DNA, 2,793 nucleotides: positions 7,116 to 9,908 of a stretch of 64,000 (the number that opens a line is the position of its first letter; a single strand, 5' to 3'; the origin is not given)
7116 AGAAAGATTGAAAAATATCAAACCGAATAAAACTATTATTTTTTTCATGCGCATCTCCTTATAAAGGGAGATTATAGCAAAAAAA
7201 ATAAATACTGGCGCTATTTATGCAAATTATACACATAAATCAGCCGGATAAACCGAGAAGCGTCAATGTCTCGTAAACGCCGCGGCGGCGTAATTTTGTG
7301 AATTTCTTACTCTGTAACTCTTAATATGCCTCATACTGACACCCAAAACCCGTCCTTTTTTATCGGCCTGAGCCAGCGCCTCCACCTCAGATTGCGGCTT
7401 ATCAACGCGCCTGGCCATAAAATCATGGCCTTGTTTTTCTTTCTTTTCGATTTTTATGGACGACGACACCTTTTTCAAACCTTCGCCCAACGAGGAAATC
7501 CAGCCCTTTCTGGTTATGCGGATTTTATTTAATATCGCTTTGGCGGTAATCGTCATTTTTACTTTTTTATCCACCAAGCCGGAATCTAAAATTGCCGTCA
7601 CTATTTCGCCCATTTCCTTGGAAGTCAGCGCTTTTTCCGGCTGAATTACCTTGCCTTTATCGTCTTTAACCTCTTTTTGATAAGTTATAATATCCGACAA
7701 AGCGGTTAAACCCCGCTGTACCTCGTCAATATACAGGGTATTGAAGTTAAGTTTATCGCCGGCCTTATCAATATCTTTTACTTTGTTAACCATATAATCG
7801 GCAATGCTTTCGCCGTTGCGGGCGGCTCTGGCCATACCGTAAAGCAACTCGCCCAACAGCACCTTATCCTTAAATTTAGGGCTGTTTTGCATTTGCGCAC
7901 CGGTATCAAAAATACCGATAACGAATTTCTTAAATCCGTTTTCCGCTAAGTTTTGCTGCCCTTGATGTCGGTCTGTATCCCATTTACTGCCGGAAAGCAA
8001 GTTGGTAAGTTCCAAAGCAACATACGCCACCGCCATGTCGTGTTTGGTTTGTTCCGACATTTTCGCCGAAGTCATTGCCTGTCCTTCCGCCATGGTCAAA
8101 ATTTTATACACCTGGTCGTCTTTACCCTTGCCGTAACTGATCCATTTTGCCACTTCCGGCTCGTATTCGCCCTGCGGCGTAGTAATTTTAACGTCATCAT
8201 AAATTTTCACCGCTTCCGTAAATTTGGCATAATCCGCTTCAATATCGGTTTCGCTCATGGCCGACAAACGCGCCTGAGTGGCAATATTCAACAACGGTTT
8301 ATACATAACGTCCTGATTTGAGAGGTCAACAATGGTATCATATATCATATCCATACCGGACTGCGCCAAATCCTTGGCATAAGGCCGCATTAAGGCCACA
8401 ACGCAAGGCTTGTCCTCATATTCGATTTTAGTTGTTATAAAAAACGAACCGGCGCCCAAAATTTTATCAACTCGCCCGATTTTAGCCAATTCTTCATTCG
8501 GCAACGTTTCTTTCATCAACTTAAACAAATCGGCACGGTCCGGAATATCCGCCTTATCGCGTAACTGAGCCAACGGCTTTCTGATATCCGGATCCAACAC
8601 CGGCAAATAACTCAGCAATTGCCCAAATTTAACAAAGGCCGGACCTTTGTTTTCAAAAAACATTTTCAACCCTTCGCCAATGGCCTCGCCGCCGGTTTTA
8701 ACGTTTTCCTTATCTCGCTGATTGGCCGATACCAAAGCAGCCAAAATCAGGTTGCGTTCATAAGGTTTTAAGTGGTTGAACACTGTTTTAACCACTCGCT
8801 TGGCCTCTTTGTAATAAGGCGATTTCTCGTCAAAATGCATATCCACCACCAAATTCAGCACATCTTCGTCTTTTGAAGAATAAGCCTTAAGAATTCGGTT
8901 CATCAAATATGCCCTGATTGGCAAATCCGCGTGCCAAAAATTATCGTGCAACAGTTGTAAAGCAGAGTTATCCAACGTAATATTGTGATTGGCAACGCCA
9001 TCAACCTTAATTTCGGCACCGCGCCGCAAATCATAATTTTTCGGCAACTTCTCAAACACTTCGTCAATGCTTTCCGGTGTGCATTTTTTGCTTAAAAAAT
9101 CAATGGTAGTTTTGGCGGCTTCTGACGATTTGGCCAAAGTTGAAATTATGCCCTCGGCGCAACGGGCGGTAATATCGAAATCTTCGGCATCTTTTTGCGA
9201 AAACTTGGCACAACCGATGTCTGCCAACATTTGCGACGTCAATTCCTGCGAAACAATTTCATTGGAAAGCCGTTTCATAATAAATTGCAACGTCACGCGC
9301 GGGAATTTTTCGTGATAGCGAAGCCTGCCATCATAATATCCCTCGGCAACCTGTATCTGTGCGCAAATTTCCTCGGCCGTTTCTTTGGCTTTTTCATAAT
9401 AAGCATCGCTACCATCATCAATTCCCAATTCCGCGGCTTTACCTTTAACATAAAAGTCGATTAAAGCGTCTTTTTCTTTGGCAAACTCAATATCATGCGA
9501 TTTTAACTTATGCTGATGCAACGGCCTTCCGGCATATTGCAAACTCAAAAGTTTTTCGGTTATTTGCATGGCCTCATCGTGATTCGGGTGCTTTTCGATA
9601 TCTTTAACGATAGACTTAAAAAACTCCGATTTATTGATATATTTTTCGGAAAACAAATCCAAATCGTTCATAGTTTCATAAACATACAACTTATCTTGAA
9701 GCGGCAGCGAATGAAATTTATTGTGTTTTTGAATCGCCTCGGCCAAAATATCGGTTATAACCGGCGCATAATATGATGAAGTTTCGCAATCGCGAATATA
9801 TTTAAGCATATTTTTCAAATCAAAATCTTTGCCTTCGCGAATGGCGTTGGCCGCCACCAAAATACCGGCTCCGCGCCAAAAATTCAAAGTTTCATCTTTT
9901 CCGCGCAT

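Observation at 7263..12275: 1670-aa protein fusing an M48-like zincin domain to a UbiB/ABC1-like kinase-like domain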

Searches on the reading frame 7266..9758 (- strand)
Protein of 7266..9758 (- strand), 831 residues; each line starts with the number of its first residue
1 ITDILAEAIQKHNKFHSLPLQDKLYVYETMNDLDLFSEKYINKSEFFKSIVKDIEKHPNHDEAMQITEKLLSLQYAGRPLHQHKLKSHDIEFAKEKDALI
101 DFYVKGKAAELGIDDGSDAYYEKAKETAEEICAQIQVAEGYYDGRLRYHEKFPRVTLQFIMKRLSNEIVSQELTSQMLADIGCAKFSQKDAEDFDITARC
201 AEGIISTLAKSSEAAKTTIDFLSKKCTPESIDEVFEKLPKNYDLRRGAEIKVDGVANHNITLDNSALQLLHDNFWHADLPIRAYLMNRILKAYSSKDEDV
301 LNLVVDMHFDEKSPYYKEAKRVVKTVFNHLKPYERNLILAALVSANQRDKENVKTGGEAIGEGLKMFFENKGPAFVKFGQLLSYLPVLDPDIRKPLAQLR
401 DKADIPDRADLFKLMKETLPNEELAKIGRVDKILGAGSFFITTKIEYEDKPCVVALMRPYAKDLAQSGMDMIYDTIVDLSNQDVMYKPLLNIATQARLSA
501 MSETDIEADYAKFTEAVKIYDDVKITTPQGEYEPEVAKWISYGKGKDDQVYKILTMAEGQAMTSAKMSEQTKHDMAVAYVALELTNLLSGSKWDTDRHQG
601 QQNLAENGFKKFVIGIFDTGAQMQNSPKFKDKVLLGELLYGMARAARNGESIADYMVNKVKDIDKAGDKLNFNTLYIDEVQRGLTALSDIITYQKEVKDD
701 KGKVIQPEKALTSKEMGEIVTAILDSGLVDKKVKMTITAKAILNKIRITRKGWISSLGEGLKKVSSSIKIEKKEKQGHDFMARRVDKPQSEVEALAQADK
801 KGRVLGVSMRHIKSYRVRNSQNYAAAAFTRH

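Call 33: predict_structure(alignment_id=A2)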
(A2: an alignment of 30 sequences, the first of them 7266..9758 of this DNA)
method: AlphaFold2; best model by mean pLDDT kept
length: 831 residues; sequences in the alignment: 30
mean_pLDDT: 77.6   pTM: 0.74
mean pLDDT of the five models: 77.6, 76.0, 73.9, 73.2, 68.9
residues with pLDDT >= 90: 138; 70-90: 495; 50-70: 159; < 50: 39
segments of 3 or more residues with pLDDT < 50: 598-601, 615-619, 750-754, 756-762, 817-831
pLDDT, mean of each block of 10 residues (from residue 1): 76 84 90 78 87 93 93 82 72 89 94 92 94 80 71 87 92 92 74 65 75 86 83 81 70 62 79 77 83 85 77 77 83 77 67 56 69 77 70 68 74 93 93 78 91 88 85 88 82 79 83 79 81 80 91 79 74 82 82 59 51 50 72 82 73 73 78 77 71 74 77 81 83 78 60 47 67 67 90 87 75 57 47 33
secondary structure, 60 per line:
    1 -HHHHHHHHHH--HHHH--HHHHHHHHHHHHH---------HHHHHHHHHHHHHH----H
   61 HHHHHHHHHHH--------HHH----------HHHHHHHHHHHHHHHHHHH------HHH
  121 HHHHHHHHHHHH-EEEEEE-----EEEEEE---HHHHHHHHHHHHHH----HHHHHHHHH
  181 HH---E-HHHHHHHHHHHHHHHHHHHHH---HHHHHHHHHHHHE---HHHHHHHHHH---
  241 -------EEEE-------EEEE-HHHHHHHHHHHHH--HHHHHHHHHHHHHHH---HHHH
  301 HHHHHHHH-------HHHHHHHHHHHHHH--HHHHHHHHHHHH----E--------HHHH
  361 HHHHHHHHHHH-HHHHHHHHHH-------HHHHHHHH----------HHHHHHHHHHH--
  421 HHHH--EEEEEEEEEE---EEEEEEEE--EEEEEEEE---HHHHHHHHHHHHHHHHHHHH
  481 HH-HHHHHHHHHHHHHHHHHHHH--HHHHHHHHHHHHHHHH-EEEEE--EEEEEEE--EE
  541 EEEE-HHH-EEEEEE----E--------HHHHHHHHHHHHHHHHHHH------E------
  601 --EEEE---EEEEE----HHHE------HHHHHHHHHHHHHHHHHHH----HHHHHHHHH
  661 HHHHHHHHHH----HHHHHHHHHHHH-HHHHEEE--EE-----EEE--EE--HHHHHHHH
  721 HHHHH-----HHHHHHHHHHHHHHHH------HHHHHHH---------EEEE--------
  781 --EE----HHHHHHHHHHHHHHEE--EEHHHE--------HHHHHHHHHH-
elements in order (helices of 4 or more, strands of 3 or more residues): H2-11 H14-17 H20-32 H42-55 H60-71 H93-111 H118-132 E134-139 E145-150 H154-167 H172-182 H188-208 H212-223 H228-237 E248-251 E259-262 H264-276 H279-293 H297-308 H316-329 H332-343 H357-371 H373-382 H390-397 H408-418 H421-424 E427-436 E440-447 E450-457 H461-482 H484-503 H506-521 E523-527 E530-536 E539-544 E550-555 H569-587 E603-606 E610-614 H629-647 H652-670 H675-686 H688-691 E692-694 E704-706 H713-725 H731-746 H753-759 E769-772 H789-802 H821-830

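Call 36: fold_search(model_id=the predicted structure, library=pdb)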
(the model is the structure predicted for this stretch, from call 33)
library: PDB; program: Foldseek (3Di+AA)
matches with E <= 10: 1073; with E <= 0.001: 11
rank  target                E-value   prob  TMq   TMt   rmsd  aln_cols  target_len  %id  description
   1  5i35                  3.8e-07  1.00  0.27  0.54   6.2       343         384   15  Structure of the Human mitochondrial kinase COQ8A R611K with AMPPNP (Cerebellar Ataxia and Ubiquinone Deficiency Through (released 2016-08-17)
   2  4ped                  6.1e-07  1.00  0.27  0.51  10.8       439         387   14  Mitochondrial ADCK3 employs an atypical protein kinase-like fold to enable coenzyme Q biosynthes (released 2014-11-19)
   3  7udq_A                9.0e-07  1.00  0.27  0.53  11.6       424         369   15  Crystal structure of COQ8A-CA157 inhibitor complex in space group P1 (released 2023-01-18)
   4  7udq_B                2.1e-06  1.00  0.27  0.54   9.4       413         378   15  Crystal structure of COQ8A-CA157 inhibitor complex in space group P1 (released 2023-01-18)
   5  7cyr                  8.6e-06  1.00  0.25  0.46  12.6       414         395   16  The closed conformation of MSMEG_1954 from Mycobacterium smegmatis (released 2021-12-08)
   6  7cz2                  1.4e-05  1.00  0.24  0.57   8.6       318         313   15  The complex structure of MSMEG_1954-ADP from Mycobacterium smegmatis (released 2021-12-08)
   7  7udp                  2.3e-05  1.00  0.27  0.53  10.3       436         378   14  Crystal structure of COQ8A-CA157 inhibitor complex in space group C2 (released 2023-01-18)
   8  5yjz                  4.4e-04  1.00  0.23  0.42  13.7       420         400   16  The native crystal structure of Rv3197 from Mycobacterium tuberculosis (released 2018-02-07)
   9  5yk2                  6.3e-04  1.00  0.21  0.40   9.0       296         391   16  The complex structure of Rv3197-erythromycin from Mycobacterium tuberculosis (released 2018-02-07)
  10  5yk1                  7.5e-04  1.00  0.22  0.41   9.5       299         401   16  The complex structure of Rv3197-AMPPNP from Mycobacterium tuberculosis (released 2018-02-07)
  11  7cy2                  9.7e-04  1.00  0.23  0.53   7.5       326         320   13  The open conformation of MSMEG_1954 from Mycobacterium smegmatis (released 2021-12-08)
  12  8bzp_A                5.7e-03  0.95  0.15  0.29  16.4       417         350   10  JNK3 (Mitogen-activated protein kinase 10) in Complex with Compound 23 bearing a C(sp3)F2Br moiety (released 2023-08-02)
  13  3uzs_A                6.2e-03  0.98  0.16  0.21  22.6       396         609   14  Structure of the C13.28 RNA Aptamer Bound to the G Protein-Coupled Receptor Kinase 2-Heterotrimeric G Protein Beta 1 a (released 2012-07-11)
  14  4h39_A                6.8e-03  0.95  0.13  0.26  16.8       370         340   12  Crystal Structure of JNK3 in Complex with JIP1 Peptide (released 2012-11-21)
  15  3fv8                  7.1e-03  0.99  0.16  0.32  13.5       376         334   10  JNK3 bound to piperazine amide inhibitor, SR2774. (released 2009-04-07)
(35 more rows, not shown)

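Call 60: search_dna_similar(query=window:7266-9758:-, collection=plasmids, mode=protein, max_evalue=0.001, max_rows=25)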
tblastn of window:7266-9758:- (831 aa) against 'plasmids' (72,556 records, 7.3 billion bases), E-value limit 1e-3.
No match.

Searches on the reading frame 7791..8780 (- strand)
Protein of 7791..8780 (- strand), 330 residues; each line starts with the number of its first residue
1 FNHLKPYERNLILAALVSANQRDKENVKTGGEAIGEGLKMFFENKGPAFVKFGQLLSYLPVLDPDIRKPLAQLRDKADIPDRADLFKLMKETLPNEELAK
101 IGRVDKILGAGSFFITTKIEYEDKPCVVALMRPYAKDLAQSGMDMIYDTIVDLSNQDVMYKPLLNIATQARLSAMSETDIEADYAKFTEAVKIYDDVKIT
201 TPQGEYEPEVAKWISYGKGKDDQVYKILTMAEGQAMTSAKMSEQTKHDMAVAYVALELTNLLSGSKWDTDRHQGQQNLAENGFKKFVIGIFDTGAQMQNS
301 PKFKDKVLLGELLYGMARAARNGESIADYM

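Call 44: find_homologous_proteins(query=A4, max_evalue=0.00001)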
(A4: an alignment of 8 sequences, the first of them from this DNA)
Query A4 (8 sequences) (330 aa, profile of the alignment): 26 proteins with E <= 0.00001 among 8000 candidates.
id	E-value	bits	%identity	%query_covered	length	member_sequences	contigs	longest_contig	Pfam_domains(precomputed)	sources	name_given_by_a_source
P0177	2.2e-90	321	70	88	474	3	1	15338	-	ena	-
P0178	2.5e-51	193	66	61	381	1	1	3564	-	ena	-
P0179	6.2e-47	178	61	62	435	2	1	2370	-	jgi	jgi:ABC-type sugar transport system permease subunit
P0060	2.6e-21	94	69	30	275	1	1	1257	-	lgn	-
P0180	7.3e-21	93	53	31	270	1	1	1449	-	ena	-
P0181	3.0e-11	61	25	93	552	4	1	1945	PF27536.1,PF03109.23,PF01163.29,PF01636.30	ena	-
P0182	5.1e-11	60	51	10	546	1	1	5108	PF27536.1,PF03109.23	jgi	jgi:predicted unusual protein kinase regulating ubiquinone biosynthesis (AarF/ABC1/UbiB family)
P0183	1.3e-8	52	51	10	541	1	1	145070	PF27536.1,PF03109.23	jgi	jgi:predicted unusual protein kinase regulating ubiquinone biosynthesis (AarF/ABC1/UbiB family)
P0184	4.8e-8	50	23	81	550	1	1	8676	PF27536.1,PF03109.23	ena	-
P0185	5.8e-8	50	45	16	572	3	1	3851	PF00069.32,PF27536.1,PF03109.23,PF01163.29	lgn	-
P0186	8.0e-8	50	36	18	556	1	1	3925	PF27536.1,PF03109.23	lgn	-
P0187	3.3e-7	48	47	11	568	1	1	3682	PF27536.1,PF03109.23,PF01163.29,PF01636.30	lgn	-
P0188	3.8e-7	48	47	11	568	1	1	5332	PF27536.1,PF03109.23,PF01163.29,PF01636.30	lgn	-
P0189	7.9e-7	46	36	21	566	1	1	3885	PF27536.1,PF03109.23,PF01163.29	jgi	jgi:predicted unusual protein kinase regulating ubiquinone biosynthesis (AarF/ABC1/UbiB family)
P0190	1.1e-6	46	47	11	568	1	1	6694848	PF27536.1,PF03109.23,PF01163.29,PF01636.30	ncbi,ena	-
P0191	1.3e-6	46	50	11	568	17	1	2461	PF27536.1,PF03109.23,PF01163.29,PF01636.30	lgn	-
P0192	1.8e-6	45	24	90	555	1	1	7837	PF27536.1,PF03109.23,PF01163.29,PF01636.30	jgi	jgi:predicted unusual protein kinase regulating ubiquinone biosynthesis (AarF/ABC1/UbiB family)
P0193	2.2e-6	45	50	11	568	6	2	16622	PF27536.1,PF03109.23,PF01163.29,PF01636.30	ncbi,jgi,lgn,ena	-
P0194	3.2e-6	44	50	11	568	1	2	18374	PF27536.1,PF03109.23,PF01163.29,PF01636.30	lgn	-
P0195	3.3e-6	44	39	16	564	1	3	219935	PF27536.1,PF03109.23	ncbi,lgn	-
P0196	4.0e-6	44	50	11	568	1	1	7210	PF27536.1,PF03109.23,PF01163.29,PF01636.30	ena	-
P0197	7.2e-6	43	39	17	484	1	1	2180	PF03109.23,PF01636.30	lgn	-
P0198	7.6e-6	43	47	11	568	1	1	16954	PF27536.1,PF03109.23,PF01163.29,PF01636.30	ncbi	-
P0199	7.9e-6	43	40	19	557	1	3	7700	PF27536.1,PF03109.23,PF01163.29,PF01636.30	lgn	-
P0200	9.2e-6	43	30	26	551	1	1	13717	PF03109.23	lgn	-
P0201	1.0e-5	43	47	11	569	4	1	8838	PF27536.1,PF03109.23,PF01163.29,PF01636.30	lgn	-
